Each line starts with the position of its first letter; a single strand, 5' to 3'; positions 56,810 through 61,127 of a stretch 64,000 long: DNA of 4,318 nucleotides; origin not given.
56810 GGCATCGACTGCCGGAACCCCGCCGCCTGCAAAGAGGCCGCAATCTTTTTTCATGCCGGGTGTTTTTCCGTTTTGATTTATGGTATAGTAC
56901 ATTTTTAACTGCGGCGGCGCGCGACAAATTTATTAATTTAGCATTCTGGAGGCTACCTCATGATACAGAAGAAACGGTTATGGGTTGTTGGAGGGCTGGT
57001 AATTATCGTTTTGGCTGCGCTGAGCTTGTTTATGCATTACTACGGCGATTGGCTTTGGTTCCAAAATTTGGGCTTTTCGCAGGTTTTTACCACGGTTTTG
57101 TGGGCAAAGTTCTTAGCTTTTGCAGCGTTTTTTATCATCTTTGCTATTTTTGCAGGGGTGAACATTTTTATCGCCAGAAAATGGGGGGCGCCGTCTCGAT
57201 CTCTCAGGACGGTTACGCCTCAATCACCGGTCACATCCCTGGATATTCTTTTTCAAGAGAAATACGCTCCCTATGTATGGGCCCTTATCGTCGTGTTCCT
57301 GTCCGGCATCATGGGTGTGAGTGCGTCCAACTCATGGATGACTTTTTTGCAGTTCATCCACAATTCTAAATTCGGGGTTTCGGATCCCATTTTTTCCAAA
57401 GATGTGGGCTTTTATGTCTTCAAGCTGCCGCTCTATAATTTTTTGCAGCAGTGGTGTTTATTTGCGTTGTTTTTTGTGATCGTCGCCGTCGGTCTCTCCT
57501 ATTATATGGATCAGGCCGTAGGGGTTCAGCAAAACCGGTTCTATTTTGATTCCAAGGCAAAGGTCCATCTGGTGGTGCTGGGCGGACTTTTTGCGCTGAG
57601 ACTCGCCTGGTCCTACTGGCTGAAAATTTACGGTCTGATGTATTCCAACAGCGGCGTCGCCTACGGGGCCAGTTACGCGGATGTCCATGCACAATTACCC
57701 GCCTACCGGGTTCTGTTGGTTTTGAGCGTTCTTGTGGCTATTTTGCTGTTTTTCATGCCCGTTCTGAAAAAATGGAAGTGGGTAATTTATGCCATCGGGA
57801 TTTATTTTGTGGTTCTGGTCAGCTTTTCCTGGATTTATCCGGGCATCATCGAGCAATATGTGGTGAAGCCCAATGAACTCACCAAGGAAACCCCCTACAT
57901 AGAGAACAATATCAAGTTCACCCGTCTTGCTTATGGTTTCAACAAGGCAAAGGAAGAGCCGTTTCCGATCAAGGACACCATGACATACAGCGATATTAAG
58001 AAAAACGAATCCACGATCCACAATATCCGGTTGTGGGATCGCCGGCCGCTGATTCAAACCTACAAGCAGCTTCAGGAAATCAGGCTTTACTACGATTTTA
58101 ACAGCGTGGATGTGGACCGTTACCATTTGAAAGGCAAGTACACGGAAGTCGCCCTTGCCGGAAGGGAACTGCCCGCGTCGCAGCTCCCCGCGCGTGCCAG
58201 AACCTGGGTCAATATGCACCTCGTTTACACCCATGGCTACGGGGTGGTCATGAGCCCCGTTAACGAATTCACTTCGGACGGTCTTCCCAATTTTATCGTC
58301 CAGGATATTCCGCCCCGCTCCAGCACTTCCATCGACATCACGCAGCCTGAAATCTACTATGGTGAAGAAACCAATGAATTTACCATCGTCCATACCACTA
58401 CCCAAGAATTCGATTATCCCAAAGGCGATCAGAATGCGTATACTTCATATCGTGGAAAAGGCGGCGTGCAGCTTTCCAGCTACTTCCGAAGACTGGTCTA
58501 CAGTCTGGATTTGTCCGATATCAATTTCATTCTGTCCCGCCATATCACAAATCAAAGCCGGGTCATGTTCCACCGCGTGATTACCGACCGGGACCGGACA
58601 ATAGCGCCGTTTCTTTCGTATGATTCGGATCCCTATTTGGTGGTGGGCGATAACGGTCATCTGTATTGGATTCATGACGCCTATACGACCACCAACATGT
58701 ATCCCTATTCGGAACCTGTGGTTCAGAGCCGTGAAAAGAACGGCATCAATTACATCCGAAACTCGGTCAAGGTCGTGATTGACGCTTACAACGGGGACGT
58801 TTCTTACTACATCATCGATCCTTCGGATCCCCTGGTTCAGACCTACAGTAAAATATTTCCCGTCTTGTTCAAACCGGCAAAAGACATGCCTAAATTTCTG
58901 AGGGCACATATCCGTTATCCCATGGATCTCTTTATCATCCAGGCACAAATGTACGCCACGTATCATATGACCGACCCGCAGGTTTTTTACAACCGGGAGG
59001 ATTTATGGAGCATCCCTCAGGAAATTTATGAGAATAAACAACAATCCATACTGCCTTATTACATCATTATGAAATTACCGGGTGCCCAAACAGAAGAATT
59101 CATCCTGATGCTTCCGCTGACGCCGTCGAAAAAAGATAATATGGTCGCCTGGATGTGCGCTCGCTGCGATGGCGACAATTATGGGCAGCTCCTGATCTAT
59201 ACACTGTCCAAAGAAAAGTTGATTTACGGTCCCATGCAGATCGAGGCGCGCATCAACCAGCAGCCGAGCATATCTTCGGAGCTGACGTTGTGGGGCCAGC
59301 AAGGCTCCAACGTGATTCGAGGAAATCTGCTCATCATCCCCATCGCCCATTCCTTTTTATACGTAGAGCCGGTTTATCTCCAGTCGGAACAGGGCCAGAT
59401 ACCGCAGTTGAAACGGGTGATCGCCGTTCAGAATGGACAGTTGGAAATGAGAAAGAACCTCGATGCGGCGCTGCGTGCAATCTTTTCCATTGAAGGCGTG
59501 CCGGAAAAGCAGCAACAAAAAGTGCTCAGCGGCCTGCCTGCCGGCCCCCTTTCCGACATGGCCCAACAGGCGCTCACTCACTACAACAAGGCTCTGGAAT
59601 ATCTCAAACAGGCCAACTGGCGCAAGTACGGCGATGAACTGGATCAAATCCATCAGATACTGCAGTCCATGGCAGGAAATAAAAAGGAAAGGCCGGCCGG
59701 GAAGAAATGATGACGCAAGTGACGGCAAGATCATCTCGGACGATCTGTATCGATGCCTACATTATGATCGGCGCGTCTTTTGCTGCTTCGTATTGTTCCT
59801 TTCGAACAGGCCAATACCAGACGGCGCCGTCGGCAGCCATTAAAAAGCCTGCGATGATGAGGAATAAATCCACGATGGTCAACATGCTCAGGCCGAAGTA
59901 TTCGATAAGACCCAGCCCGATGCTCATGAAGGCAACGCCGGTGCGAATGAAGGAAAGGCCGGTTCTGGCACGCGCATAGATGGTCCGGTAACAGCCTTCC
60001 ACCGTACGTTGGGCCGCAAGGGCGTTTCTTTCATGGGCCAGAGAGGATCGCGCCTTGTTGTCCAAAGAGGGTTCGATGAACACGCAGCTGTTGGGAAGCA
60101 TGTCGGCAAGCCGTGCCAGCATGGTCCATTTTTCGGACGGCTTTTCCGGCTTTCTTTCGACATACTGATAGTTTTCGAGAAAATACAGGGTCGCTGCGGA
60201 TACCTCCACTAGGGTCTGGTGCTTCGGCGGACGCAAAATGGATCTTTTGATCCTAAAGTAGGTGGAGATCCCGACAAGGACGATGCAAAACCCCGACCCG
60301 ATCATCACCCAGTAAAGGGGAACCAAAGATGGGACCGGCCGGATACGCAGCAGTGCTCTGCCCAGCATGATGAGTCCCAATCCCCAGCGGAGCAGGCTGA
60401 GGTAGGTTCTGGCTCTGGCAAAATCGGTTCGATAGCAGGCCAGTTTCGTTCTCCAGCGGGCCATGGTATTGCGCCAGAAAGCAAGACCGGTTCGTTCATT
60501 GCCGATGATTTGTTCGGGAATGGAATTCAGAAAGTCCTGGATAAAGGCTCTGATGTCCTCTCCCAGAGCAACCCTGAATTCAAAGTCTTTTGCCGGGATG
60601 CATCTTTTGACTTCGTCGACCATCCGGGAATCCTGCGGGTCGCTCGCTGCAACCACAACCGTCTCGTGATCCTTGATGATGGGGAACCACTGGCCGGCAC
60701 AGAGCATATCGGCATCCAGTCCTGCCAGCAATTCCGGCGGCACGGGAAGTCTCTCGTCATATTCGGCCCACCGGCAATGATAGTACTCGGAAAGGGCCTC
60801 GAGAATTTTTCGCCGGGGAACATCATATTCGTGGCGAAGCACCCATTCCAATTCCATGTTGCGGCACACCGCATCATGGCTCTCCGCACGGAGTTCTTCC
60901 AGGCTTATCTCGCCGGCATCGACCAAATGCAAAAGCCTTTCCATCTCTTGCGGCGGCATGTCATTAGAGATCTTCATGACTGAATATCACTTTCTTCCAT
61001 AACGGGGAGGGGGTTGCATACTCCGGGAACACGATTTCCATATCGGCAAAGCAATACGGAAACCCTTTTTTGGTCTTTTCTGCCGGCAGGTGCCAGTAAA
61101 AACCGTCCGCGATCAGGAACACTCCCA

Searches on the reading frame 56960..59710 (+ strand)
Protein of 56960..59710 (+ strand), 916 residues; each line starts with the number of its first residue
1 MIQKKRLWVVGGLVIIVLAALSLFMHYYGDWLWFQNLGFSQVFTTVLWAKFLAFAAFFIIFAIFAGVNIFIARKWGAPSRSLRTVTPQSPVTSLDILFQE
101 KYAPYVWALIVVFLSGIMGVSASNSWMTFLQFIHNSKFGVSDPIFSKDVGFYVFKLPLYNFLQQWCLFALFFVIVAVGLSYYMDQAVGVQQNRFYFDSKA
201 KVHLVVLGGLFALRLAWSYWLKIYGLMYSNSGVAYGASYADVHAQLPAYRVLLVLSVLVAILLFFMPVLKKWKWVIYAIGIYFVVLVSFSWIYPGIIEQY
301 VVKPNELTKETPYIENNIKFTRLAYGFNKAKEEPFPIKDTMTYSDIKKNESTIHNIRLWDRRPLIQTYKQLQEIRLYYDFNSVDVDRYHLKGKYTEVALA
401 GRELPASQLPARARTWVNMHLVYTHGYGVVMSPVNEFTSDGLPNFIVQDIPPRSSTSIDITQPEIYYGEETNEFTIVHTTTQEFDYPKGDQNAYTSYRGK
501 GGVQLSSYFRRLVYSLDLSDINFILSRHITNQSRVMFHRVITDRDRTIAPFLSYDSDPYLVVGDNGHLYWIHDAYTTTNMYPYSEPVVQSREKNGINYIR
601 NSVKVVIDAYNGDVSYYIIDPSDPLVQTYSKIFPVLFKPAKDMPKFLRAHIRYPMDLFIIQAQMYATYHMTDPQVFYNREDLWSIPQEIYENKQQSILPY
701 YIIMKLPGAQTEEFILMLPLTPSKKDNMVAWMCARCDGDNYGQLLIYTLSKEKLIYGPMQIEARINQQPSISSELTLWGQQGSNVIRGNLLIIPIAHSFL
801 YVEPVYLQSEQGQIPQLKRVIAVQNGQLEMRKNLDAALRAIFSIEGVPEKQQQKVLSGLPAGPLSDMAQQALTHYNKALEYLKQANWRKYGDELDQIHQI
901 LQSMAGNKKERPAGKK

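Call 23: search_protein_families(library=pfam, max_evalue=0.00001, proteins=[window:56960-59710:+])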
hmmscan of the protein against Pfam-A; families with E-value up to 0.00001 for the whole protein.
window:56960-59710:+ (916 aa): 1 family
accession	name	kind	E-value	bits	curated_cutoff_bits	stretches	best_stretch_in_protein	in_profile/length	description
PF03699.18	UPF0182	-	0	1018.3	27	1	8-778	2-770/770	Uncharacterised protein family (UPF0182)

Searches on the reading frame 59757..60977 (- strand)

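Call 66: search_protein_families(library=pfam, max_evalue=0.00001, proteins=[window:59757-60977:-])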
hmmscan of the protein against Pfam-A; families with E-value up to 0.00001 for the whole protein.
window:59757-60977:- (406 aa): 2 families
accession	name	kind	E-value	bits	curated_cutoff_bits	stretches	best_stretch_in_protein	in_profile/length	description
PF05157.20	MshEN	-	1.9e-12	47.4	23.1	1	75-149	9-83/90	MshEN domain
PF02656.20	DUF202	-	1.5e-07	32.2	23.4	0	183-245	1-67/68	Domain of unknown function (DUF202)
